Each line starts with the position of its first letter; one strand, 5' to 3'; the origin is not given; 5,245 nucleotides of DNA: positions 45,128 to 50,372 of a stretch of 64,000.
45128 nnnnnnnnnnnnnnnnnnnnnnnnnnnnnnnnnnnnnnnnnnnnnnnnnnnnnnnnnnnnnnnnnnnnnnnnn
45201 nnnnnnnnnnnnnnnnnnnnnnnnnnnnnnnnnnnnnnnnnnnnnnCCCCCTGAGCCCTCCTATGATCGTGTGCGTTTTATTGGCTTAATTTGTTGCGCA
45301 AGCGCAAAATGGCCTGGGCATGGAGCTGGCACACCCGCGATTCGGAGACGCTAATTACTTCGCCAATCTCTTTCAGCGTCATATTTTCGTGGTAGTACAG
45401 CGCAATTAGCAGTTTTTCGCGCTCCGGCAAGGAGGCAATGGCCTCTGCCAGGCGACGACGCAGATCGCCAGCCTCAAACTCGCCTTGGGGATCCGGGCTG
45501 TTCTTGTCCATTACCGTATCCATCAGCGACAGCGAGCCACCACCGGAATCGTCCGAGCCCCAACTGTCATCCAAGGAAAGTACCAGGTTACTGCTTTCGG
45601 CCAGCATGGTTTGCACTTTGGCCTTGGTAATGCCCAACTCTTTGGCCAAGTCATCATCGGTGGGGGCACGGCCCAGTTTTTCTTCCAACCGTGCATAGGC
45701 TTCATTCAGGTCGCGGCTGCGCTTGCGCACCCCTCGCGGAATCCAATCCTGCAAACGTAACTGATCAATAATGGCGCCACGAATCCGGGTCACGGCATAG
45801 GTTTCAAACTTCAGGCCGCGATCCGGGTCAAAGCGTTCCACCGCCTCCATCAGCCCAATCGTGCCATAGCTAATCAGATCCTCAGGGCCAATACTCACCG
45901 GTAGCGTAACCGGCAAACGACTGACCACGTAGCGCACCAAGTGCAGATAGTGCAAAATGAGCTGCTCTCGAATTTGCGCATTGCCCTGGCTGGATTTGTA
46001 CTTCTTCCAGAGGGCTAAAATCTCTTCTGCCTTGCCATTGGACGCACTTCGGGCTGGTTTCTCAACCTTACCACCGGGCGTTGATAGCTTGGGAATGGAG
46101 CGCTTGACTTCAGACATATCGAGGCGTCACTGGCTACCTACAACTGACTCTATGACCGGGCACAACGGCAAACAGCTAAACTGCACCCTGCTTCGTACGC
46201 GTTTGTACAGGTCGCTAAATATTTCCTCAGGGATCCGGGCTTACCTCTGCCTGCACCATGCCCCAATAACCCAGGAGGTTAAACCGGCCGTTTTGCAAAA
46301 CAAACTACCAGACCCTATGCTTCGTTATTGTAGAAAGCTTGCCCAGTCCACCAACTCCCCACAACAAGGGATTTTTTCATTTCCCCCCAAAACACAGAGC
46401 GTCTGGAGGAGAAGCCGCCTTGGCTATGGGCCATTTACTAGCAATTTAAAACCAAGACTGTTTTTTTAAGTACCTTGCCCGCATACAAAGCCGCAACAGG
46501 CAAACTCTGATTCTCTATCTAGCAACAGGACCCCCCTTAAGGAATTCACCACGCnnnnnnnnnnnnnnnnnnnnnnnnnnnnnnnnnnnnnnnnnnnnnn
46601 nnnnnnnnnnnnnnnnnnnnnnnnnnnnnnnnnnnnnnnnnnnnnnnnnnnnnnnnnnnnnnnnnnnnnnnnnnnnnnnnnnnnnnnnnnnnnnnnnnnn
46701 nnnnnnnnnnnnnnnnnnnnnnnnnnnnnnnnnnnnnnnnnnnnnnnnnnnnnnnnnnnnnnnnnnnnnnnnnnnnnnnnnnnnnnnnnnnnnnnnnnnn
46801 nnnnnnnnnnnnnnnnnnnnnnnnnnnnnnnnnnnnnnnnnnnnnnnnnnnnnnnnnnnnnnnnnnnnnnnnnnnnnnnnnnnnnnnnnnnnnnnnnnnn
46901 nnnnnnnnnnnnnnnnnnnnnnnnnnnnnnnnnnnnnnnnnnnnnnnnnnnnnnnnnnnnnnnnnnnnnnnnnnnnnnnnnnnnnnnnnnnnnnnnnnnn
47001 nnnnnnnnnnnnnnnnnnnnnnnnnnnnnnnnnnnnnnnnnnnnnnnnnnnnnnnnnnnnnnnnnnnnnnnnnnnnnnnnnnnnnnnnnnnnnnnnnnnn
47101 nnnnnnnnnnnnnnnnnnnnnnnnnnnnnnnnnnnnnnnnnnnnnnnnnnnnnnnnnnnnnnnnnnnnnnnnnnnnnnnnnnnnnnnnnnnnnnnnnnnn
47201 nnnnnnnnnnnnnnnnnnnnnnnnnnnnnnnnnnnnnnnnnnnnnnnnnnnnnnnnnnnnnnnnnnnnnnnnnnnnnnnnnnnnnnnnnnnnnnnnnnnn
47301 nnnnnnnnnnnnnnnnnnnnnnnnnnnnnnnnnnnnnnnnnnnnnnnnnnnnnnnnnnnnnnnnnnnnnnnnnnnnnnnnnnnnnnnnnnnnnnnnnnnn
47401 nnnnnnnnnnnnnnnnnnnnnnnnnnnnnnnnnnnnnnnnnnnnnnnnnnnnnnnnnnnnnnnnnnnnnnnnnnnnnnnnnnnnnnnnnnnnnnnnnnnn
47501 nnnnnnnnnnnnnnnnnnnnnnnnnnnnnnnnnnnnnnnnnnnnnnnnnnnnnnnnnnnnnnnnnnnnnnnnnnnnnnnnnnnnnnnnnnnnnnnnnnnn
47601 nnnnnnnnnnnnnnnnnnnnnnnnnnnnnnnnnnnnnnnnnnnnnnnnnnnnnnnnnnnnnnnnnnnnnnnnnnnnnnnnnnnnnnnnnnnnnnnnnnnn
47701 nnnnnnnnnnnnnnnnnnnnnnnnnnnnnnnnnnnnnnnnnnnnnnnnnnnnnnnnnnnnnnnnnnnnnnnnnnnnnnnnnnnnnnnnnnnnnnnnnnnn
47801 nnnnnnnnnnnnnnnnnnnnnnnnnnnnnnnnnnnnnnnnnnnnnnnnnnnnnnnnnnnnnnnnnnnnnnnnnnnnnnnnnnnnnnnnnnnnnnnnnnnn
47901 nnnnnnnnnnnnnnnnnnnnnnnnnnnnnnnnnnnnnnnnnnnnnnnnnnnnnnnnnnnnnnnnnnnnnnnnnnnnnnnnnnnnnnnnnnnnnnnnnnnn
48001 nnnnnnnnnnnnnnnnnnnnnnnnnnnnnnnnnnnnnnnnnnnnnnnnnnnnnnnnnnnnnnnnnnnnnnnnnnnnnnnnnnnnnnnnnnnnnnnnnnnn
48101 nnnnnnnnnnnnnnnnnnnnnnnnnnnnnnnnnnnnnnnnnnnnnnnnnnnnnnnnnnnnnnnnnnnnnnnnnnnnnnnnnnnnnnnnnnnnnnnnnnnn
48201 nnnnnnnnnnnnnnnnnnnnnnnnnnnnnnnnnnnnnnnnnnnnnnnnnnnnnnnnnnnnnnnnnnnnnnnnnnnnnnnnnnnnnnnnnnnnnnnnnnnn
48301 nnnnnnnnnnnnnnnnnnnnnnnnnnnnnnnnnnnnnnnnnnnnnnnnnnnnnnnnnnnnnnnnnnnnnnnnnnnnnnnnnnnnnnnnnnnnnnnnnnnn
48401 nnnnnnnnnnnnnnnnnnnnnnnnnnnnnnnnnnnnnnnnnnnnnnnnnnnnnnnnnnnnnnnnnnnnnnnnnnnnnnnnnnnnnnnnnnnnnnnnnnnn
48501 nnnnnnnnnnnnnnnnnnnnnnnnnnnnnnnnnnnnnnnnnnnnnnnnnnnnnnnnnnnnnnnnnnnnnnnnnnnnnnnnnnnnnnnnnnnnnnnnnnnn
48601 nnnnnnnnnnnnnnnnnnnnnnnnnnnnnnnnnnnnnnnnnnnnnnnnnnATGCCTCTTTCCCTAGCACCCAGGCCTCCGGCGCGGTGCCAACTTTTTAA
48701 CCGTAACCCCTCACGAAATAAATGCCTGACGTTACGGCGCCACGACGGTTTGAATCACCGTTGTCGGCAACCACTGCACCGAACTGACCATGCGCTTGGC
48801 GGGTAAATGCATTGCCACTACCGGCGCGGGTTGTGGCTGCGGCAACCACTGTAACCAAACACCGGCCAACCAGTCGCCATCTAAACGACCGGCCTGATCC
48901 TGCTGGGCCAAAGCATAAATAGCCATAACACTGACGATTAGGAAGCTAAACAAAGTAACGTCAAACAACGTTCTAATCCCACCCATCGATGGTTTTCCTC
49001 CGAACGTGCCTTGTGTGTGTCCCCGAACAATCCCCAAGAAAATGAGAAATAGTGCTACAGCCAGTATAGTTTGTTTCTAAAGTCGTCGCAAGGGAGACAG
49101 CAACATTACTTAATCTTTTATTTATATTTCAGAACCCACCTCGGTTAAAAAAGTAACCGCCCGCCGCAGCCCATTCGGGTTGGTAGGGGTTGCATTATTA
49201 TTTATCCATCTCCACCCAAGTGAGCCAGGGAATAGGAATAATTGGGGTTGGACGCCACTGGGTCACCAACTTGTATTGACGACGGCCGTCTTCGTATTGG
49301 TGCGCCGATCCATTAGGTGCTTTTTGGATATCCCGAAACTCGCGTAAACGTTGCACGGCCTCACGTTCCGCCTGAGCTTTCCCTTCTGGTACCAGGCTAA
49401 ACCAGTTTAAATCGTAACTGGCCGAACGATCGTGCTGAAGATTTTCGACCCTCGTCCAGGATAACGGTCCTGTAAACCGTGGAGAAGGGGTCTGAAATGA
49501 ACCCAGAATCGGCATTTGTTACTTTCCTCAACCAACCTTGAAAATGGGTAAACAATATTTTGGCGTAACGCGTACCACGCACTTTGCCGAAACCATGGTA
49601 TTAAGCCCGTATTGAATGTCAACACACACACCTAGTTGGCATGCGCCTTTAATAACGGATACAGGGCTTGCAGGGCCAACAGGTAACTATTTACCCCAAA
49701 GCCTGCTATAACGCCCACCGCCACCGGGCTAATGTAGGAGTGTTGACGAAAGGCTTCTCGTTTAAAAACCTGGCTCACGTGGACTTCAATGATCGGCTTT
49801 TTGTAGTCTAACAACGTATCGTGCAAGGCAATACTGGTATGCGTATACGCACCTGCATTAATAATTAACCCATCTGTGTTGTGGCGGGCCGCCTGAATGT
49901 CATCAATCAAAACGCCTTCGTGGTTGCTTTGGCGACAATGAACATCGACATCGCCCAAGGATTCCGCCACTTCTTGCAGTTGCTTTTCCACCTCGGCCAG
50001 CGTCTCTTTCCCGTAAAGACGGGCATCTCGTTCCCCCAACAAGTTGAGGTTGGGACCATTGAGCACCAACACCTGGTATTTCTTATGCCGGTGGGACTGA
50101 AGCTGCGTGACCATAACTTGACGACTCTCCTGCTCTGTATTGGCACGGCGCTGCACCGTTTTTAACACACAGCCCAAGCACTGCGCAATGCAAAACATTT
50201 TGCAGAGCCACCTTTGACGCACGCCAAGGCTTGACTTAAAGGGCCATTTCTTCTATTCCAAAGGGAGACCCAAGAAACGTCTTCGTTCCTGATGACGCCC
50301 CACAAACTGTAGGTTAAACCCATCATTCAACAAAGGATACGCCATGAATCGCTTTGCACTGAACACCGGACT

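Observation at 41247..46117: fliA (sigma-28) operon ends in a REC::RsbW/SpoIIAB-like anti-sigma kinase fusion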

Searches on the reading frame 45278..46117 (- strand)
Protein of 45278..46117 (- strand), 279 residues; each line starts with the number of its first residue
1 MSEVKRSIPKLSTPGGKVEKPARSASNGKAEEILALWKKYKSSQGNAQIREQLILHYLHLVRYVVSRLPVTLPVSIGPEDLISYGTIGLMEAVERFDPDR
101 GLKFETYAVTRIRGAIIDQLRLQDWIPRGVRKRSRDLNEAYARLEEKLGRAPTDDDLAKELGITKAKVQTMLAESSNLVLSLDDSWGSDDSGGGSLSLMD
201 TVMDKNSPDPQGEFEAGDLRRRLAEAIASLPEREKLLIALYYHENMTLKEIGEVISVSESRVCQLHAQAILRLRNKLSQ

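Call 3: search_protein_families(library=pfam, proteins=[window:45278-46117:-], max_evalue=0.1)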
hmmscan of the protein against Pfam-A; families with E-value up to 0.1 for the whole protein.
window:45278-46117:- (279 aa): 12 families
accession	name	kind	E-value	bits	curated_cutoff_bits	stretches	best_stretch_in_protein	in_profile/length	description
PF04542.20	Sigma70_r2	-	2.9e-17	62.6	24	1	53-125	1-70/71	Sigma-70 region 2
PF04545.22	Sigma70_r4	-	4.1e-17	61.9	24.1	1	226-275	1-50/50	Sigma-70, region 4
PF04539.22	Sigma70_r3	-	3.4e-10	40.3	25.3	1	135-206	4-70/78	Sigma-70 region 3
PF08281.18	Sigma70_r4_2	-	2.1e-08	34.1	25.7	1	221-272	2-53/54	Sigma-70, region 4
PF13384.12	HTH_23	-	0.00033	20.8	24.6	1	231-266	3-38/50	Homeodomain-like domain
PF01047.28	MarR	-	0.0085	16.4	24.6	0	236-260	8-32/59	MarR family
PF12802.13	MarR_2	-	0.017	15.7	27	0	236-264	10-39/61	MarR family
PF10668.15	Phage_terminase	-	0.023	14.8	22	0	246-277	23-54/67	Phage terminase small subunit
PF01978.25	TrmB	-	0.025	14.8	25.6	0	236-262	13-39/68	Sugar-specific transcriptional regulator TrmB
PF04967.18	HTH_10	-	0.055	13.7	23.1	0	155-176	27-48/53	HTH DNA binding domain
PF13412.12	HTH_24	-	0.064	13.3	21.9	0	235-262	7-34/48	Winged helix-turn-helix DNA-binding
PF21531.3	Rv2175c_wHTH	-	0.08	13.4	27.1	0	155-174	19-38/57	DNA-binding protein Rv2175c, wHTH domain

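Call 4: search_protein_families(library=ncbifam, proteins=[window:45278-46117:-], max_evalue=0.1)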
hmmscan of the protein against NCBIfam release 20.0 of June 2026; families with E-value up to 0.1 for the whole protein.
window:45278-46117:- (279 aa): 89 families (the best 25 are shown)
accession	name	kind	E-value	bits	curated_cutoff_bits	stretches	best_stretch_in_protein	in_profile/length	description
NF004935.0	PRK06288.1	equivalog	8.7e-90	301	343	1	26-278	12-263/270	RNA polymerase sigma factor WhiG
TIGR02479.1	FliA_WhiG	subfamily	3.4e-80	269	189.6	1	53-278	1-224/224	FliA/WhiG family RNA polymerase sigma factor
NF005413.0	PRK06986.1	subfamily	5e-72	242.6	201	1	45-278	10-237/241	RNA polymerase sigma factor FliA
NF005809.0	PRK07670.1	equivalog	7.2e-67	225.6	326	1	33-278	9-251/255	FliA/WhiG family RNA polymerase sigma factor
NF004572.0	PRK05911.1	equivalog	3.2e-59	200.4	378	1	29-278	5-254/257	RNA polymerase sigma factor sigma-28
TIGR02980.1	SigBFG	subfamily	3.3e-39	134.9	234.35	1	47-277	2-226/227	SigB/SigF/SigG family RNA polymerase sigma factor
NF009091.0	PRK12427.1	equivalog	1.2e-38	133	339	1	52-275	19-229/233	FliA/WhiG family RNA polymerase sigma factor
TIGR02937.1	sigma70-ECF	superfamily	1.2e-34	119.3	42.9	1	50-277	3-165/165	sigma-70 family RNA polymerase sigma factor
NF005514.0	PRK07122.1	subfamily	2.9e-32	111.9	372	1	50-277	42-263/264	RNA polymerase sigma factor SigF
NF005644.0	PRK07408.1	subfamily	6.9e-32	111.1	261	1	29-277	9-253/258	RNA polymerase sigma factor SigF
TIGR02394.1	rpoS_proteo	equivalog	4.3e-30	105.2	378.7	1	40-278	38-275/285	RNA polymerase sigma factor RpoS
TIGR02941.1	Sigma_B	equivalog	8.8e-30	104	315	1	24-276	6-252/255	RNA polymerase sigma factor SigB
NF004052.0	PRK05572.1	subfamily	2.5e-29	102.6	311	1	27-278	13-251/252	SigF/SigG family RNA polymerase sporulation sigma factor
TIGR02997.1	Sig70-cyanoRpoD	subfamily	2.9e-29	102.3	384.5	1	79-274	102-298/298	RNA polymerase sigma factor, RpoD/SigA family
NF041931.2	MzaA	equivalog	3.5e-29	102.2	800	1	47-275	474-703/726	MZA anti-phage system associated sigma-70 family RNA polymerase sigma factor MzaA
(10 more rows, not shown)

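Call 69: search_protein_families(library=padloc, proteins=[window:45278-46117:-], max_evalue=0.01)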
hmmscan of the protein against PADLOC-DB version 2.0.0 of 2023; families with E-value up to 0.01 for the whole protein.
window:45278-46117:- (279 aa): 1 family
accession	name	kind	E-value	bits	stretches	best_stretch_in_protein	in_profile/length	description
PDLC02203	MzaA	-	5.6e-13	46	1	76-275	454-657/683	-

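Call 82: search_solved_structures(query=window:45278-46117:-, max_evalue=1e-10)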
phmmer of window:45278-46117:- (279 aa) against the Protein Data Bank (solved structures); distinct sequences matched with E-value up to 1e-10: 63 (the best 60 are shown).
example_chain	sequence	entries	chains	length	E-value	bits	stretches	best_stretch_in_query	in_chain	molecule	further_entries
6pfv_A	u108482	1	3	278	5.1e-69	236.3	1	33-278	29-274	RNA polymerase sigma factor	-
6pfj_A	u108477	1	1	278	5e-68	233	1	33-278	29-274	RNA polymerase sigma factor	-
6pmi_F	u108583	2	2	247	1.9e-56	195.1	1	51-278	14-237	RNA polymerase sigma factor FliA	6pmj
9wsf_A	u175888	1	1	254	3e-46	161.6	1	42-278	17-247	RNA polymerase sigma factor FliA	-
9wsm_F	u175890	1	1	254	3.1e-46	161.6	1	42-278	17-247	RNA polymerase sigma factor FliA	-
1rp3_A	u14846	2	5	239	1.4e-40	143.1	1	42-278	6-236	RNA polymerase sigma factor SIGMA-28 (FliA) | RNA polymerase sigma factor FliA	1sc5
7lq4_A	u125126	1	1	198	4.2e-29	105.4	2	49-124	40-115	WhiG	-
7vf9_F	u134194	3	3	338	4.6e-21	79.1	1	45-277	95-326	RNA polymerase sigma factor RpoS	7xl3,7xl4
7f0r_F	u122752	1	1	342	4.8e-21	79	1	45-277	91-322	RNA polymerase sigma factor RpoS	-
8h3v_G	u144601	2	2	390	1.5e-19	74.1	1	58-275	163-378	RNA polymerase sigma factor SigA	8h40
7ckq_F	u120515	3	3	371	1.5e-19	74.1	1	41-275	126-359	RNA polymerase sigma factor SigA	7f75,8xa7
1l0o_C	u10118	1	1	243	3.5e-19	72.9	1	41-269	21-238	sigma factor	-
9dvs_G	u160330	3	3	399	5.2e-19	72.4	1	62-275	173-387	RNA polymerase sigma factor SigA1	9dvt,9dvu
8x6g_H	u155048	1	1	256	5.7e-19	72.2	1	20-274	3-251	RNA polymerase sigma factor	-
8gzg_F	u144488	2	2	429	8.9e-19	71.6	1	62-275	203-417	RNA polymerase sigma factor SigA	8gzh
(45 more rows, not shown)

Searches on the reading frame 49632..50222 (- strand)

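Call 20: search_protein_families(library=pfam, proteins=[window:49632-50222:-], max_evalue=0.00001)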
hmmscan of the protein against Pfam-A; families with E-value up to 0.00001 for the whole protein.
window:49632-50222:- (196 aa): 1 family
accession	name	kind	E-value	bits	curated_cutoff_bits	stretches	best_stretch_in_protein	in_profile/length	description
PF01220.24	DHquinase_II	-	3.4e-56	189.2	23.3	1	50-187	1-137/138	Dehydroquinase class II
